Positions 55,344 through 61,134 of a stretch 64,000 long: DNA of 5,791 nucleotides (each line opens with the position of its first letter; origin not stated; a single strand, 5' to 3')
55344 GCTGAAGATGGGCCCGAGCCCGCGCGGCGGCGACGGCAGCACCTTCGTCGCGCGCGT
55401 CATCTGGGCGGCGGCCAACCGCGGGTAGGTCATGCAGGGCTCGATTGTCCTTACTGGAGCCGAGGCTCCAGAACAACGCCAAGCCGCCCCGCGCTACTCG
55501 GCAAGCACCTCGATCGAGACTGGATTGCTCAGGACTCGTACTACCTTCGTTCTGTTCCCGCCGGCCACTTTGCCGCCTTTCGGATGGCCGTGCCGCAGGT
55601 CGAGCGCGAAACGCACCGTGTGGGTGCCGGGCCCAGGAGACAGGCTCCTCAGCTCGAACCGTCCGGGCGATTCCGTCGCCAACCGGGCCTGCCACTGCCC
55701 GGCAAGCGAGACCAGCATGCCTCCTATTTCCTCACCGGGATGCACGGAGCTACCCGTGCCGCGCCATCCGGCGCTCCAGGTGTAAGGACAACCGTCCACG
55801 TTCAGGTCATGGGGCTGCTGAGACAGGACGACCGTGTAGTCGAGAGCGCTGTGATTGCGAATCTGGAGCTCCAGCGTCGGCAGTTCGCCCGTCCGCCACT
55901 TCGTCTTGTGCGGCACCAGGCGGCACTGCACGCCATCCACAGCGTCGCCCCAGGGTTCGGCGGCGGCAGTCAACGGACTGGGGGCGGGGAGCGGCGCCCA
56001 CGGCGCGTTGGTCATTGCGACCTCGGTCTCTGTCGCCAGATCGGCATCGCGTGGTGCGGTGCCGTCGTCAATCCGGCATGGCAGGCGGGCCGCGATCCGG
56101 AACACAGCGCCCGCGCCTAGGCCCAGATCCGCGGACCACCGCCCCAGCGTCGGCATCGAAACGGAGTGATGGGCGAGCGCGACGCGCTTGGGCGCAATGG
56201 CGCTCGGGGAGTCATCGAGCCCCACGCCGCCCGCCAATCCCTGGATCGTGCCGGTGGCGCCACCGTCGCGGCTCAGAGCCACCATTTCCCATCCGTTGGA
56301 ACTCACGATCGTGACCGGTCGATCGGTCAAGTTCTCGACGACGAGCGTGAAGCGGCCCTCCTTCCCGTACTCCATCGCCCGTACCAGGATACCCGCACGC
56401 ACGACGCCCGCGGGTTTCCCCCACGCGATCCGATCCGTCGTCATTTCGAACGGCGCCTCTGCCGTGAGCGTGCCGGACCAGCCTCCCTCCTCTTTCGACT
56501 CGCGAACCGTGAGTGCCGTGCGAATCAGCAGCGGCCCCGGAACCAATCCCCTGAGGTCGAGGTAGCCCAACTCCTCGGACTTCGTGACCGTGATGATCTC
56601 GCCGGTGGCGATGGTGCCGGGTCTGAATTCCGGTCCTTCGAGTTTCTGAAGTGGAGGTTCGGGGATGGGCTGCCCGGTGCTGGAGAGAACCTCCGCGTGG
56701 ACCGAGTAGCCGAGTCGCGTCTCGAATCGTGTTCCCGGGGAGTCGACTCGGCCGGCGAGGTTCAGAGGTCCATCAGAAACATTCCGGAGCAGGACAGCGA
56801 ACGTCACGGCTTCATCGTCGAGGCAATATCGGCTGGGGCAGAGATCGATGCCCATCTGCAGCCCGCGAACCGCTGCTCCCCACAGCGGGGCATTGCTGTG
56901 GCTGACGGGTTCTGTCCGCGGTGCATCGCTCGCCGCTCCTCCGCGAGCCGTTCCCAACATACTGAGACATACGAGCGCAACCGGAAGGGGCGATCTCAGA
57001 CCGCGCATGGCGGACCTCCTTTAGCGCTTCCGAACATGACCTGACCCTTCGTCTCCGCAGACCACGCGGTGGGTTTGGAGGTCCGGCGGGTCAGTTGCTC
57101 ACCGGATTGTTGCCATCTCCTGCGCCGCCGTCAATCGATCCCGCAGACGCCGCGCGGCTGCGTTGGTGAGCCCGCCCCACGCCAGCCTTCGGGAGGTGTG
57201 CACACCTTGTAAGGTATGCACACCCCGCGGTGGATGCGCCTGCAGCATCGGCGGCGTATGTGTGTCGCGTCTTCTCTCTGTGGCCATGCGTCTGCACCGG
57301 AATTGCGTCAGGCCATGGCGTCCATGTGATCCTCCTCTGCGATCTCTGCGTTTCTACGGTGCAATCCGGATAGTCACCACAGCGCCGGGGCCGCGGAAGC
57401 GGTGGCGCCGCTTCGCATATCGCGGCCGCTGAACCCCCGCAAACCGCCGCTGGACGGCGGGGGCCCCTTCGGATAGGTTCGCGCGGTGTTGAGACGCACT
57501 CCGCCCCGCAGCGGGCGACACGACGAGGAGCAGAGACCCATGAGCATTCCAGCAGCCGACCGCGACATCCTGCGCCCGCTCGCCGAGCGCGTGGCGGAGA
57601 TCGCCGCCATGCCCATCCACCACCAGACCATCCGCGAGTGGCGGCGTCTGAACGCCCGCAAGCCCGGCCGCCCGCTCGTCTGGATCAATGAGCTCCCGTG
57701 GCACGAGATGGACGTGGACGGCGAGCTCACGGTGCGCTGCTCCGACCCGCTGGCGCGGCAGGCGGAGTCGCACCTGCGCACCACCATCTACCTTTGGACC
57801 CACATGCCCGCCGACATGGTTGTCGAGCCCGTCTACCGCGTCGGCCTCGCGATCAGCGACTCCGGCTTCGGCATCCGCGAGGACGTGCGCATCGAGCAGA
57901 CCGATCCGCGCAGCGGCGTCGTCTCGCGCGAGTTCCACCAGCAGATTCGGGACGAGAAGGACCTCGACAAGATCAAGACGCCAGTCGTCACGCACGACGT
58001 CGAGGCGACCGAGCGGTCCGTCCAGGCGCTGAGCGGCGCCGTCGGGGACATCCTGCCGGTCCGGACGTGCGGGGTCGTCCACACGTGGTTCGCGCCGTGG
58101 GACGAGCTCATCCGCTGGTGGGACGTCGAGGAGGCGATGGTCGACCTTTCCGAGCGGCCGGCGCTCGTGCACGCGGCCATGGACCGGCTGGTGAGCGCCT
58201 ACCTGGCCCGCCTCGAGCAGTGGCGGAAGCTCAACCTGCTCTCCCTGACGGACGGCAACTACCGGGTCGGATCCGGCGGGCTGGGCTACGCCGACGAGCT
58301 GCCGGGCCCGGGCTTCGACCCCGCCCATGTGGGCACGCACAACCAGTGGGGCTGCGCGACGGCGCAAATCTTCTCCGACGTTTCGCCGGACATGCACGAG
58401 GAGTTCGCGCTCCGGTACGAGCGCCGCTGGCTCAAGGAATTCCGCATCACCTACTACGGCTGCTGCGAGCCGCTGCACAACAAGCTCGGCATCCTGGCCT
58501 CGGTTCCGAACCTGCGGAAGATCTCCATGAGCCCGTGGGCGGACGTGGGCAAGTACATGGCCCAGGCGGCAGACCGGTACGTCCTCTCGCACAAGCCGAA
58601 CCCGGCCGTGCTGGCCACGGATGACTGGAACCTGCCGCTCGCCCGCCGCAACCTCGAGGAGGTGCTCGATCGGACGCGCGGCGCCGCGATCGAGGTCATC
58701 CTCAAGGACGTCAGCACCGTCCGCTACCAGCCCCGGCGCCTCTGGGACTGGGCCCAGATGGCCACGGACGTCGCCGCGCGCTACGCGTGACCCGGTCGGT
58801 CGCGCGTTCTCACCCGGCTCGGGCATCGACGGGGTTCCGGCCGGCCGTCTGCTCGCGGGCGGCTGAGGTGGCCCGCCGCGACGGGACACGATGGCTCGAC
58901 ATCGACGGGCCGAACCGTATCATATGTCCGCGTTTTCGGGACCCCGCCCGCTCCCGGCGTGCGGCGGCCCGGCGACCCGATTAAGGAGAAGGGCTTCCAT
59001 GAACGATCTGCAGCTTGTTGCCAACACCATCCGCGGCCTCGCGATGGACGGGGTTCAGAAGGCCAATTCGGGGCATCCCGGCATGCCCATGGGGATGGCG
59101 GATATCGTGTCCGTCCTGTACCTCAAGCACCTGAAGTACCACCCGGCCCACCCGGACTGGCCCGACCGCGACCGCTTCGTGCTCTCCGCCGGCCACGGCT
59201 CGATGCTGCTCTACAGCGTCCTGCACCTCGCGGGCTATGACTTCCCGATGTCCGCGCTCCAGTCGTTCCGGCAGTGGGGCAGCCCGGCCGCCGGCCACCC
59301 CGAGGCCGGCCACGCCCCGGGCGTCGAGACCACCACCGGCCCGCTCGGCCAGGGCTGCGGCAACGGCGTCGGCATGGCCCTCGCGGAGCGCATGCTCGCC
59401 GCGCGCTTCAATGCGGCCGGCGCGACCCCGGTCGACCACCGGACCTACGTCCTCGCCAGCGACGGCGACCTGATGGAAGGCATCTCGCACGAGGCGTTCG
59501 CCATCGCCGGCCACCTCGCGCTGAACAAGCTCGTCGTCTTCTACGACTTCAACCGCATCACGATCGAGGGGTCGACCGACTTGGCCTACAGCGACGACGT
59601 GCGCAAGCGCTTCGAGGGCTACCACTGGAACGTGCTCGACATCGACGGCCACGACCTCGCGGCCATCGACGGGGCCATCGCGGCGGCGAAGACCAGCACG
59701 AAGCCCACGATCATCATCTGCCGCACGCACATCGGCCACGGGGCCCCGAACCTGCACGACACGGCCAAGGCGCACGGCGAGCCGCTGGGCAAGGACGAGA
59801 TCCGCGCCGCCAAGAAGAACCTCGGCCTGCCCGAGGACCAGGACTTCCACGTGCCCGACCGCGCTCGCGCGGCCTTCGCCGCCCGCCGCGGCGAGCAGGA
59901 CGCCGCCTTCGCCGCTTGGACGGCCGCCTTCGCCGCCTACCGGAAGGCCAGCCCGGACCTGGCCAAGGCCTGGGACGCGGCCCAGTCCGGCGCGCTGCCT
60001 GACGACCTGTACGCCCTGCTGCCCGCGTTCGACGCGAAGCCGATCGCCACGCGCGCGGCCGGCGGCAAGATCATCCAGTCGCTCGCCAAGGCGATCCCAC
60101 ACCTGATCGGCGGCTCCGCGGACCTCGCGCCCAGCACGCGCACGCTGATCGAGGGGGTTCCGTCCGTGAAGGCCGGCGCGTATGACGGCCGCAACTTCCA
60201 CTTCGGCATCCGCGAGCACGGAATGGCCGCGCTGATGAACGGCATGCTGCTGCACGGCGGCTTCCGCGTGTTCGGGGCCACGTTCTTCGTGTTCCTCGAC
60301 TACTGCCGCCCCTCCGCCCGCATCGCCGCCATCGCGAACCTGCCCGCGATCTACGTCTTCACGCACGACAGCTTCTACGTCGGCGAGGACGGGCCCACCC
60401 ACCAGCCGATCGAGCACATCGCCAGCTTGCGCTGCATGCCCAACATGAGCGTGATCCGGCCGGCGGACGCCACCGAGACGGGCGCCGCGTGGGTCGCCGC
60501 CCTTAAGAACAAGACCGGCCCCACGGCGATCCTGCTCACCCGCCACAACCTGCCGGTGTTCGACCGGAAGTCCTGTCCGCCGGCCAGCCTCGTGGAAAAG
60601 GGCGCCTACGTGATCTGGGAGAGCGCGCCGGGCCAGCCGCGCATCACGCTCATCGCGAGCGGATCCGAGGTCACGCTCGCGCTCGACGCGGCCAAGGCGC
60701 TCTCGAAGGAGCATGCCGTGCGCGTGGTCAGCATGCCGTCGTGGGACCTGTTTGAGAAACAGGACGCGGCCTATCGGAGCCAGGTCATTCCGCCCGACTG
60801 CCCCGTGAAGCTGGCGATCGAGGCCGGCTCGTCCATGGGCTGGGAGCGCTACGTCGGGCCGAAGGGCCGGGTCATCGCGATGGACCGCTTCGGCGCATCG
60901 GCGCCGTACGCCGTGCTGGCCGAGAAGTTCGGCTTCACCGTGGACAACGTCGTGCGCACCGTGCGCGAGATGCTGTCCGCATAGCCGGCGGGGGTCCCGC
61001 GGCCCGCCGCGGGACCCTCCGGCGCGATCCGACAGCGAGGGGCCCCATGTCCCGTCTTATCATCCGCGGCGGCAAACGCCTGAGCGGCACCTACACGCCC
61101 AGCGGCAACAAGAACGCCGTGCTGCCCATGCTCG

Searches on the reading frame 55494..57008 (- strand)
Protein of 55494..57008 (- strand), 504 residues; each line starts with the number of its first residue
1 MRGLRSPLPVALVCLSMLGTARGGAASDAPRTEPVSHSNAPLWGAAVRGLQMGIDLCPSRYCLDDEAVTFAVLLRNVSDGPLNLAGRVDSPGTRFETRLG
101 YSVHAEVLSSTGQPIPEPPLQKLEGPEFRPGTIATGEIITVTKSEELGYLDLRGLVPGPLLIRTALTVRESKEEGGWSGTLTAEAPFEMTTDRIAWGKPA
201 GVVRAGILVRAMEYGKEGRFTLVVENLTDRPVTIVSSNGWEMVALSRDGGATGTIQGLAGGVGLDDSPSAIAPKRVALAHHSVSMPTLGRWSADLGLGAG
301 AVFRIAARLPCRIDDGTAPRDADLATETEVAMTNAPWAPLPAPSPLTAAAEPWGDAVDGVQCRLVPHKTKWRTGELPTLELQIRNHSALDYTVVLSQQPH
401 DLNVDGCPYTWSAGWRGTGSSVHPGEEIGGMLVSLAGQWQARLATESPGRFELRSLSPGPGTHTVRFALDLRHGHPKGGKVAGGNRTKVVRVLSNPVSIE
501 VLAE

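Call 15: search_protein_families(library=pfam, proteins=[window:55494-57008:-], max_evalue=0.001)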
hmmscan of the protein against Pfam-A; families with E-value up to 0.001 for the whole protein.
window:55494-57008:- (504 aa): 0 families

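Call 65: search_protein_families(library=pfam, proteins=[window:55494-57008:-], max_evalue=1)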
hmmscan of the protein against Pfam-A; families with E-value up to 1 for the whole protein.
window:55494-57008:- (504 aa): 1 family
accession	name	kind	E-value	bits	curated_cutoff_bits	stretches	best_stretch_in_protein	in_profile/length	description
PF13620.12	CarboxypepD_reg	-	0.005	17.6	32.3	1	425-467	11-54/82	Carboxypeptidase regulatory-like domain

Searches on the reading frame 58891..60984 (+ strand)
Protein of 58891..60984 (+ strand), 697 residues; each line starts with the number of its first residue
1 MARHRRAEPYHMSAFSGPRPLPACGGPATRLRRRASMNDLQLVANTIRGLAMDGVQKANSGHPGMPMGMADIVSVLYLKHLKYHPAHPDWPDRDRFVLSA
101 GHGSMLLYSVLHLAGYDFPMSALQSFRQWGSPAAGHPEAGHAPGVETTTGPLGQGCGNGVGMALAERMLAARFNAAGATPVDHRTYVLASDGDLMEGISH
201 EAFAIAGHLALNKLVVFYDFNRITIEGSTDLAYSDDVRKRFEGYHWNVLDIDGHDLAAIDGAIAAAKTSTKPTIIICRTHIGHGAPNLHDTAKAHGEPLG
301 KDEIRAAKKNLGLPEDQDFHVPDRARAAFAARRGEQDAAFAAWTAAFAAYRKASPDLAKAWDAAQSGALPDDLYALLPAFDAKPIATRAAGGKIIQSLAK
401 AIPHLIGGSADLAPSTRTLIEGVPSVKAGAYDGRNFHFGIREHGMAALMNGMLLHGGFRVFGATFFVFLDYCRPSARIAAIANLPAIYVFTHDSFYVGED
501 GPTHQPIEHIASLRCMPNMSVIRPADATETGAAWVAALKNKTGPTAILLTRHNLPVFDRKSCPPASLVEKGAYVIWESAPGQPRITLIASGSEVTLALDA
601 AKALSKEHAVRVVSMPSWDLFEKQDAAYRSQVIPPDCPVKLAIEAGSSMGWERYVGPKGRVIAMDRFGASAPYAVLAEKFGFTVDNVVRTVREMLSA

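Call 15: search_protein_families(library=pfam, proteins=[window:58891-60984:+], max_evalue=0.001)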
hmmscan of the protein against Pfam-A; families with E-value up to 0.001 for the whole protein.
window:58891-60984:+ (697 aa): 4 families
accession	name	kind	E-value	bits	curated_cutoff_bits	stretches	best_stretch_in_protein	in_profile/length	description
PF00456.26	Transketolase_N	-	2.7e-130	434.7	22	1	42-370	4-334/334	Transketolase, thiamine diphosphate binding domain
PF02779.29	Transket_pyr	-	1.2e-50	172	27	1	384-555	2-173/174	Transketolase, pyrimidine binding domain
PF22613.1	Transketolase_C_1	-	1.2e-39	135.4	27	1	571-683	1-113/113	Transketolase-like TK C-terminal domain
PF02780.25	Transketolase_C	-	1.8e-10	41.2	25.9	1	582-687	9-124/124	Transketolase, C-terminal domain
